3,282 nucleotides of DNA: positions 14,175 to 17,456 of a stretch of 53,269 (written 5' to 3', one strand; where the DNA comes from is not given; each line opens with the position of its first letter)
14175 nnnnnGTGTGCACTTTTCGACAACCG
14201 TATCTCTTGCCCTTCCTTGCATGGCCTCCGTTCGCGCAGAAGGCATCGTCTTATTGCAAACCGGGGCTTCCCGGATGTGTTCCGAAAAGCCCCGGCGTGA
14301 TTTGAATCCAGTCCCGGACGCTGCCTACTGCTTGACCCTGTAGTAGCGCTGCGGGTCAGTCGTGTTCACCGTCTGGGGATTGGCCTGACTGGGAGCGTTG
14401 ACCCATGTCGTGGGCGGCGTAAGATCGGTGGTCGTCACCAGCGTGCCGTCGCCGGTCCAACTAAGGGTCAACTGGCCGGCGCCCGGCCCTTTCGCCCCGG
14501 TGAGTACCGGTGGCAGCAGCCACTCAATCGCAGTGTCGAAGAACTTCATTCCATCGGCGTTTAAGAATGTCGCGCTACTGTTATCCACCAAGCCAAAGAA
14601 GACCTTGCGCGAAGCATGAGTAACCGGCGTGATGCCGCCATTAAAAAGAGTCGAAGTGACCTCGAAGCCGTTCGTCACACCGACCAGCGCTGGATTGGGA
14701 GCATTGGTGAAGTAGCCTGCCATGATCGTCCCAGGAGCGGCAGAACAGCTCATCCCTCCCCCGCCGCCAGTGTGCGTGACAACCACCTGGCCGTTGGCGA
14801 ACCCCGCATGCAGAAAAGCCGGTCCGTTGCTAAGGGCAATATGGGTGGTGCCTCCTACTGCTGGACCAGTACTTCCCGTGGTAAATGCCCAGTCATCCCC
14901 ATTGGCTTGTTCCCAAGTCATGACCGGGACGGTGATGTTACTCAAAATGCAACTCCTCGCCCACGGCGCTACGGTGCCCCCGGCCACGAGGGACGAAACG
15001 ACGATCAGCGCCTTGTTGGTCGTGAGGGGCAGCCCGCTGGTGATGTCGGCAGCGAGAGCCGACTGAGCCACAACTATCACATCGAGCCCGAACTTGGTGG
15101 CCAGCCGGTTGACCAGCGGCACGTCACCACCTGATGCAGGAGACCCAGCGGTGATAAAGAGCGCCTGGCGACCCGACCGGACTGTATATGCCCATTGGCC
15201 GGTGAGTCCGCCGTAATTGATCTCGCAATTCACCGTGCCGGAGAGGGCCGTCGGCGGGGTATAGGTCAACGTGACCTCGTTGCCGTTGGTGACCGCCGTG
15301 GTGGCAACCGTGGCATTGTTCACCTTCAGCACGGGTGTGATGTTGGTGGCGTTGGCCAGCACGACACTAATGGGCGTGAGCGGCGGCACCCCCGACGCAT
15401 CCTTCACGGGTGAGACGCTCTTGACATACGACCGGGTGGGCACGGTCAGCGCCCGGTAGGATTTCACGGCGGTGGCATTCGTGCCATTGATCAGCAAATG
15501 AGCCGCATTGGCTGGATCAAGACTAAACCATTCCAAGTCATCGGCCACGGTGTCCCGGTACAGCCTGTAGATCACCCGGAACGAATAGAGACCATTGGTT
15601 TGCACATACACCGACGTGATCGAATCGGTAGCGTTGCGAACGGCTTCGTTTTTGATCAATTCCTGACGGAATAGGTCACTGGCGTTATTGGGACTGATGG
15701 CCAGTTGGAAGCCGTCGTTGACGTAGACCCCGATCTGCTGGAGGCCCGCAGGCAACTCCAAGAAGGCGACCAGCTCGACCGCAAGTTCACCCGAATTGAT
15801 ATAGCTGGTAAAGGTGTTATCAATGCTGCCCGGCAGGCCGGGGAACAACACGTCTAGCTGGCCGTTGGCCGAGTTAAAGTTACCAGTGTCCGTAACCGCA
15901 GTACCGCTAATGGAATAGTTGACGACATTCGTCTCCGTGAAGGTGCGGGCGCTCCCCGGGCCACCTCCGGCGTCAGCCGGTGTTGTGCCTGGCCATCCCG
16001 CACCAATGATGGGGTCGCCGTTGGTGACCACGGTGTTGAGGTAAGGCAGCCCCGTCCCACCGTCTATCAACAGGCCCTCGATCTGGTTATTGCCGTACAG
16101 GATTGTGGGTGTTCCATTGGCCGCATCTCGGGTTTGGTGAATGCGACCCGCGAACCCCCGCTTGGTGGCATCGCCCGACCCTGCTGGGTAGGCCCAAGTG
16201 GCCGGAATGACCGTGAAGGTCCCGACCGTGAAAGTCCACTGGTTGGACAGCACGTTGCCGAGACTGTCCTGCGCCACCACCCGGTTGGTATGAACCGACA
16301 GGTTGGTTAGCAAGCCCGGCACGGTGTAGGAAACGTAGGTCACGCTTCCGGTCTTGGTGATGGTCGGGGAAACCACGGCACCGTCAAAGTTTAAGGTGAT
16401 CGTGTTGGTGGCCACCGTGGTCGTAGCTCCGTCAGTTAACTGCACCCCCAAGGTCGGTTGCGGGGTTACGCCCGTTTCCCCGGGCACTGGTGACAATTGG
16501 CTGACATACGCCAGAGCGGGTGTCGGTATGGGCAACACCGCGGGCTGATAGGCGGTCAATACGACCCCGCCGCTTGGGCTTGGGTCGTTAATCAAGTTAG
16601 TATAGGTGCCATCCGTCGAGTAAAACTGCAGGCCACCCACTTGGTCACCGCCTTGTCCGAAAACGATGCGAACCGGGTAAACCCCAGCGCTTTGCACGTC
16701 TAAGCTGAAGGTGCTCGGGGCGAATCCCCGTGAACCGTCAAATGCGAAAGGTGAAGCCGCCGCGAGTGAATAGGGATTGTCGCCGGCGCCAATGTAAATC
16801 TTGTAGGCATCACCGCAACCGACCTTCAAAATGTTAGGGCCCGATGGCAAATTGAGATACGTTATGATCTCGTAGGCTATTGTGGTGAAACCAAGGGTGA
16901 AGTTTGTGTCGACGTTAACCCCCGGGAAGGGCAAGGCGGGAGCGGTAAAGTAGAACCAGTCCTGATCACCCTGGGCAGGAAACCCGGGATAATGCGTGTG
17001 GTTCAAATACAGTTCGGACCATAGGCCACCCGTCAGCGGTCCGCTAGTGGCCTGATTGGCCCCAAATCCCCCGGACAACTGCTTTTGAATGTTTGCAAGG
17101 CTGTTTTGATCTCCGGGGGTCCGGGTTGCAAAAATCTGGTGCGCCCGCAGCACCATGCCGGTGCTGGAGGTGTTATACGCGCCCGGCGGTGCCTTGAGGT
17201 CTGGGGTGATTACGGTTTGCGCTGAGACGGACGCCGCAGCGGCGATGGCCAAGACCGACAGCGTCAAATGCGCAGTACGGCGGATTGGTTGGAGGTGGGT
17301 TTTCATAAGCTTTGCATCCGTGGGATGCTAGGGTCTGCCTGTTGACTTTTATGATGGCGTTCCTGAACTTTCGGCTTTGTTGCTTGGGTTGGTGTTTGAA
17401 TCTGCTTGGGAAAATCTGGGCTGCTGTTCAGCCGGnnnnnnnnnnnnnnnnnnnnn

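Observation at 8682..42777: Gene set for a periplasmic oxidative (3-keto-sugar) glycoside-processing route, repeatedly interleaved with the unknown family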

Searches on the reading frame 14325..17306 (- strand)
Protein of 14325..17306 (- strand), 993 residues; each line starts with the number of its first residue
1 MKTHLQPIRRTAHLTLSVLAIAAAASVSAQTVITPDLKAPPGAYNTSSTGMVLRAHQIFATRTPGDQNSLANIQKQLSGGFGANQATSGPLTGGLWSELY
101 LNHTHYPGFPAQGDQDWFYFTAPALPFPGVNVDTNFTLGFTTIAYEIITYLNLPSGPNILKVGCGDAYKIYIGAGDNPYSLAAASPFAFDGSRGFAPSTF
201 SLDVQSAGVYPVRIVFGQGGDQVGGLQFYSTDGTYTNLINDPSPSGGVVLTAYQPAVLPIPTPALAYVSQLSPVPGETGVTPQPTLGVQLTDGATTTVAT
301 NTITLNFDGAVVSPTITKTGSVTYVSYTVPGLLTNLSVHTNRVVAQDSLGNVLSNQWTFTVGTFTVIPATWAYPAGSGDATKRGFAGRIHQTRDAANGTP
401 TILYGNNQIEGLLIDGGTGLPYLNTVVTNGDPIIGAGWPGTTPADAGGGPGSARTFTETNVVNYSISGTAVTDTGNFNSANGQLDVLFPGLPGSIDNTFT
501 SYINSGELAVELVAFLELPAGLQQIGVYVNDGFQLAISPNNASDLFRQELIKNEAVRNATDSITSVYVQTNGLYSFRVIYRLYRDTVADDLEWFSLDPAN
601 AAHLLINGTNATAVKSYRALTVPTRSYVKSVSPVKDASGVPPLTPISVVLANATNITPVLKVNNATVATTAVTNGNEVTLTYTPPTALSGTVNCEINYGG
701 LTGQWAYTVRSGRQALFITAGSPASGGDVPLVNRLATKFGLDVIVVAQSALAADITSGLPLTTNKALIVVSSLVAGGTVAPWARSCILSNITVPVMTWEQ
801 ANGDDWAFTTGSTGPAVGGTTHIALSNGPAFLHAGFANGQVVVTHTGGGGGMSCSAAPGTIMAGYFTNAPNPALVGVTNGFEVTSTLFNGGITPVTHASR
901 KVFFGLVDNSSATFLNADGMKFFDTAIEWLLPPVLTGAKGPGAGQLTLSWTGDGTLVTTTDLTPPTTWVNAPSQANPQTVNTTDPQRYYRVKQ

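Call 4: search_protein_families(library=pfam, proteins=[window:14325-17306:-], max_evalue=0.01)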
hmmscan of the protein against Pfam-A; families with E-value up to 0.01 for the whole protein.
window:14325-17306:- (993 aa): 1 family
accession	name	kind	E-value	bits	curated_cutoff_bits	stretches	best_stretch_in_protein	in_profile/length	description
PF10528.15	GLEYA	-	0.0058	17.4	26.2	0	192-231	52-90/91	GLEYA domain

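Call 9: search_protein_families(library=ncbifam, proteins=[window:14325-17306:-], max_evalue=0.01)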
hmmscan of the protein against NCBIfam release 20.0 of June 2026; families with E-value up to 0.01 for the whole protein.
window:14325-17306:- (993 aa): 0 families
